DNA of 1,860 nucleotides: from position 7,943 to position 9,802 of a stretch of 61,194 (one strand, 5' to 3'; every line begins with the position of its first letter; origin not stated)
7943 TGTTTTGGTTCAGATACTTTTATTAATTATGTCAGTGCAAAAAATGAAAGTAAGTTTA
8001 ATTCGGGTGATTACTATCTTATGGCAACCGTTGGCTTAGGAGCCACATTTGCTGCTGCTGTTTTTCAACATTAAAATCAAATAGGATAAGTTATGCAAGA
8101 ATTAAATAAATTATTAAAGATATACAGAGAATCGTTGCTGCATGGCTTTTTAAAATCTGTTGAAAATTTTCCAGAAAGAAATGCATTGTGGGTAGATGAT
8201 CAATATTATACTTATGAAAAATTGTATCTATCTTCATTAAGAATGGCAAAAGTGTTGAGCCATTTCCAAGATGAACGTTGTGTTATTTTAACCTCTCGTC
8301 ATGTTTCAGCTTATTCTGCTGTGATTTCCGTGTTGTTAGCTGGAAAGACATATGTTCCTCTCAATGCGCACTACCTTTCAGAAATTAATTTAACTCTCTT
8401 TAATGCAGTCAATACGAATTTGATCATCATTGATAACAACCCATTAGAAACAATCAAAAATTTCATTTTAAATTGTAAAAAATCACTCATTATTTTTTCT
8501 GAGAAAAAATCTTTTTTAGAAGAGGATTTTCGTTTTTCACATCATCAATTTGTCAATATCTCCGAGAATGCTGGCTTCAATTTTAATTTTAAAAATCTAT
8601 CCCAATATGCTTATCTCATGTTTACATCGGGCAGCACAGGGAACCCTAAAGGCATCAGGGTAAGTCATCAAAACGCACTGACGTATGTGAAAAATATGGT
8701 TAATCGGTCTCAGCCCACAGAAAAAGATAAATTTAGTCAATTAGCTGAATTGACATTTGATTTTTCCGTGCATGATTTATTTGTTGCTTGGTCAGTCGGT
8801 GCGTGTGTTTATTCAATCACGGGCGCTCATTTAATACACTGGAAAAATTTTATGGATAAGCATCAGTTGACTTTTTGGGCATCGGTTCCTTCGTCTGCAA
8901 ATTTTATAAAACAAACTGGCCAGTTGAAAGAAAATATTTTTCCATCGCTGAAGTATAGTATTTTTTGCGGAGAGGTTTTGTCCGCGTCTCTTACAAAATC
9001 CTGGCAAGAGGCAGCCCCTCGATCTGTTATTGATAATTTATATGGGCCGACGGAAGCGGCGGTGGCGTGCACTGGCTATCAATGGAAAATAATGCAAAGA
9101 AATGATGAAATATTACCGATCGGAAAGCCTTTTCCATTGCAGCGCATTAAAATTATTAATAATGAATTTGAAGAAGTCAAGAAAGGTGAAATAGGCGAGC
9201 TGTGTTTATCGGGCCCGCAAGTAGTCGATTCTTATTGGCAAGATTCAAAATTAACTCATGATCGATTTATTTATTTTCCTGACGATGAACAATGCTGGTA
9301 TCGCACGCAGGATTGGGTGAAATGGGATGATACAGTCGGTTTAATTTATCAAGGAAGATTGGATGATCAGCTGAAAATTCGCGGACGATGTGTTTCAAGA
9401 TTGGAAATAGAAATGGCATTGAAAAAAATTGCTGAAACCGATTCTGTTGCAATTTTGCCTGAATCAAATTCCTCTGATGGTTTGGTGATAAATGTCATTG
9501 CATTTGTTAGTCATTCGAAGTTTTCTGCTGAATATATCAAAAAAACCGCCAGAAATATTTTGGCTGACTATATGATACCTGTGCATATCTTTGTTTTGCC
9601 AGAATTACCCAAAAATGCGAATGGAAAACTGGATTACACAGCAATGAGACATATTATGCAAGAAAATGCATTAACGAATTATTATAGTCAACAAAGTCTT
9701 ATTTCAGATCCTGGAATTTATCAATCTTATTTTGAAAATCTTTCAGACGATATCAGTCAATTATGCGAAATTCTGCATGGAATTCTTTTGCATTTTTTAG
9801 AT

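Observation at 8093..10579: Fusion of an amino-acid-type adenylation domain to a transglutaminase-like (CRDF...IPAR) domain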

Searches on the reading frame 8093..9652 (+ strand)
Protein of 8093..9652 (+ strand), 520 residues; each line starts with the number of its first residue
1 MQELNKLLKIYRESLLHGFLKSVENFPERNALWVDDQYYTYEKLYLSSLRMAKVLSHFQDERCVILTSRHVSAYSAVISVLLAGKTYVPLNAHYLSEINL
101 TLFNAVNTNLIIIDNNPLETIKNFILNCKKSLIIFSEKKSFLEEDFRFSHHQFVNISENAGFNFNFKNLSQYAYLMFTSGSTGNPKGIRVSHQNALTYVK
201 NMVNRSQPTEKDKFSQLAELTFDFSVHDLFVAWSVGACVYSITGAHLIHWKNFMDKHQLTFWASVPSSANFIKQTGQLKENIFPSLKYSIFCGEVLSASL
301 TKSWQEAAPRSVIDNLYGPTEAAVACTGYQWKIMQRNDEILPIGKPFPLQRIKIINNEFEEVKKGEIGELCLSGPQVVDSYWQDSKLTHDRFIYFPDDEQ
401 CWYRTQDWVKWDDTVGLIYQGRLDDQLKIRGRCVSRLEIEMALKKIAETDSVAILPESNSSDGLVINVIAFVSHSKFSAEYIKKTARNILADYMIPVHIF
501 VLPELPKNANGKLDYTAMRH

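Call 83: search_solved_structures(query=window:8093-9652:+, max_evalue=1e-40)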
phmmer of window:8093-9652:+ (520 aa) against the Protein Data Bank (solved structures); distinct sequences matched with E-value up to 1e-40: 14.
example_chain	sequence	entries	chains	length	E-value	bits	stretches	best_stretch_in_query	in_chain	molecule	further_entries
4oxi_A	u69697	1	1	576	6.4e-78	265.9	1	11-519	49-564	Enterobactin synthetase component F-related protein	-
6mfy_A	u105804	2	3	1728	1e-72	248.7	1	5-518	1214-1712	Linear gramicidin synthase subunit A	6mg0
6mfz_A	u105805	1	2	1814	1.3e-72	248.4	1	5-518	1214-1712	Linear gramicidin synthase subunit A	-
9be3_A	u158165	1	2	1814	1.3e-72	248.4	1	5-518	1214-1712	Linear gramicidin synthase subunit A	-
9be4_A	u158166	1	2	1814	1.3e-72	248.4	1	5-518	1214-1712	Linear gramicidin synthase subunit A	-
9meh_A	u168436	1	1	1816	1.3e-72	248.3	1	5-518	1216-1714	Linear gramicidin synthase subunit A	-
8k4r_A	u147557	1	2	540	3e-56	194.4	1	16-518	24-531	Non-ribosomal peptide synthetase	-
8xjz_C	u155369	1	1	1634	1.1e-51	179.4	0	169-513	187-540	Peptide synthetase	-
6akd_A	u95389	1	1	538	2.4e-49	171.6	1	17-515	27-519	AMP-dependent synthetase and ligase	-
1amu_A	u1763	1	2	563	2.9e-47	164.7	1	12-515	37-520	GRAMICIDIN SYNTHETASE 1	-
9bfd_A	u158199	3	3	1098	2e-44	155.4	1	16-518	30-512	Tyrocidine synthase 1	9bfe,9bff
3e7w_A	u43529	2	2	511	6.7e-43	150.3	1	15-515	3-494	D-alanine--poly(phosphoribitol) ligase subunit 1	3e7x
7ly7_A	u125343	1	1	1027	3.7e-41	144.6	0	172-518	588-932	BmdB, Bacillamide NRPS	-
7ly4_E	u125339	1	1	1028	3.7e-41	144.6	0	172-518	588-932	BmdB, bacillamide NRPS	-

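Call 84: search_solved_structures(query=window:8093-9652:+, max_evalue=1e-75, show_alignments=1)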
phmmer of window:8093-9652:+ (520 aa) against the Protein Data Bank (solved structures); distinct sequences matched with E-value up to 1e-75: 1.
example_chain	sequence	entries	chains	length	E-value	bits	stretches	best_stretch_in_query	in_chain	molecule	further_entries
4oxi_A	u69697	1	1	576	6.4e-78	265.9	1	11-519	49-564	Enterobactin synthetase component F-related protein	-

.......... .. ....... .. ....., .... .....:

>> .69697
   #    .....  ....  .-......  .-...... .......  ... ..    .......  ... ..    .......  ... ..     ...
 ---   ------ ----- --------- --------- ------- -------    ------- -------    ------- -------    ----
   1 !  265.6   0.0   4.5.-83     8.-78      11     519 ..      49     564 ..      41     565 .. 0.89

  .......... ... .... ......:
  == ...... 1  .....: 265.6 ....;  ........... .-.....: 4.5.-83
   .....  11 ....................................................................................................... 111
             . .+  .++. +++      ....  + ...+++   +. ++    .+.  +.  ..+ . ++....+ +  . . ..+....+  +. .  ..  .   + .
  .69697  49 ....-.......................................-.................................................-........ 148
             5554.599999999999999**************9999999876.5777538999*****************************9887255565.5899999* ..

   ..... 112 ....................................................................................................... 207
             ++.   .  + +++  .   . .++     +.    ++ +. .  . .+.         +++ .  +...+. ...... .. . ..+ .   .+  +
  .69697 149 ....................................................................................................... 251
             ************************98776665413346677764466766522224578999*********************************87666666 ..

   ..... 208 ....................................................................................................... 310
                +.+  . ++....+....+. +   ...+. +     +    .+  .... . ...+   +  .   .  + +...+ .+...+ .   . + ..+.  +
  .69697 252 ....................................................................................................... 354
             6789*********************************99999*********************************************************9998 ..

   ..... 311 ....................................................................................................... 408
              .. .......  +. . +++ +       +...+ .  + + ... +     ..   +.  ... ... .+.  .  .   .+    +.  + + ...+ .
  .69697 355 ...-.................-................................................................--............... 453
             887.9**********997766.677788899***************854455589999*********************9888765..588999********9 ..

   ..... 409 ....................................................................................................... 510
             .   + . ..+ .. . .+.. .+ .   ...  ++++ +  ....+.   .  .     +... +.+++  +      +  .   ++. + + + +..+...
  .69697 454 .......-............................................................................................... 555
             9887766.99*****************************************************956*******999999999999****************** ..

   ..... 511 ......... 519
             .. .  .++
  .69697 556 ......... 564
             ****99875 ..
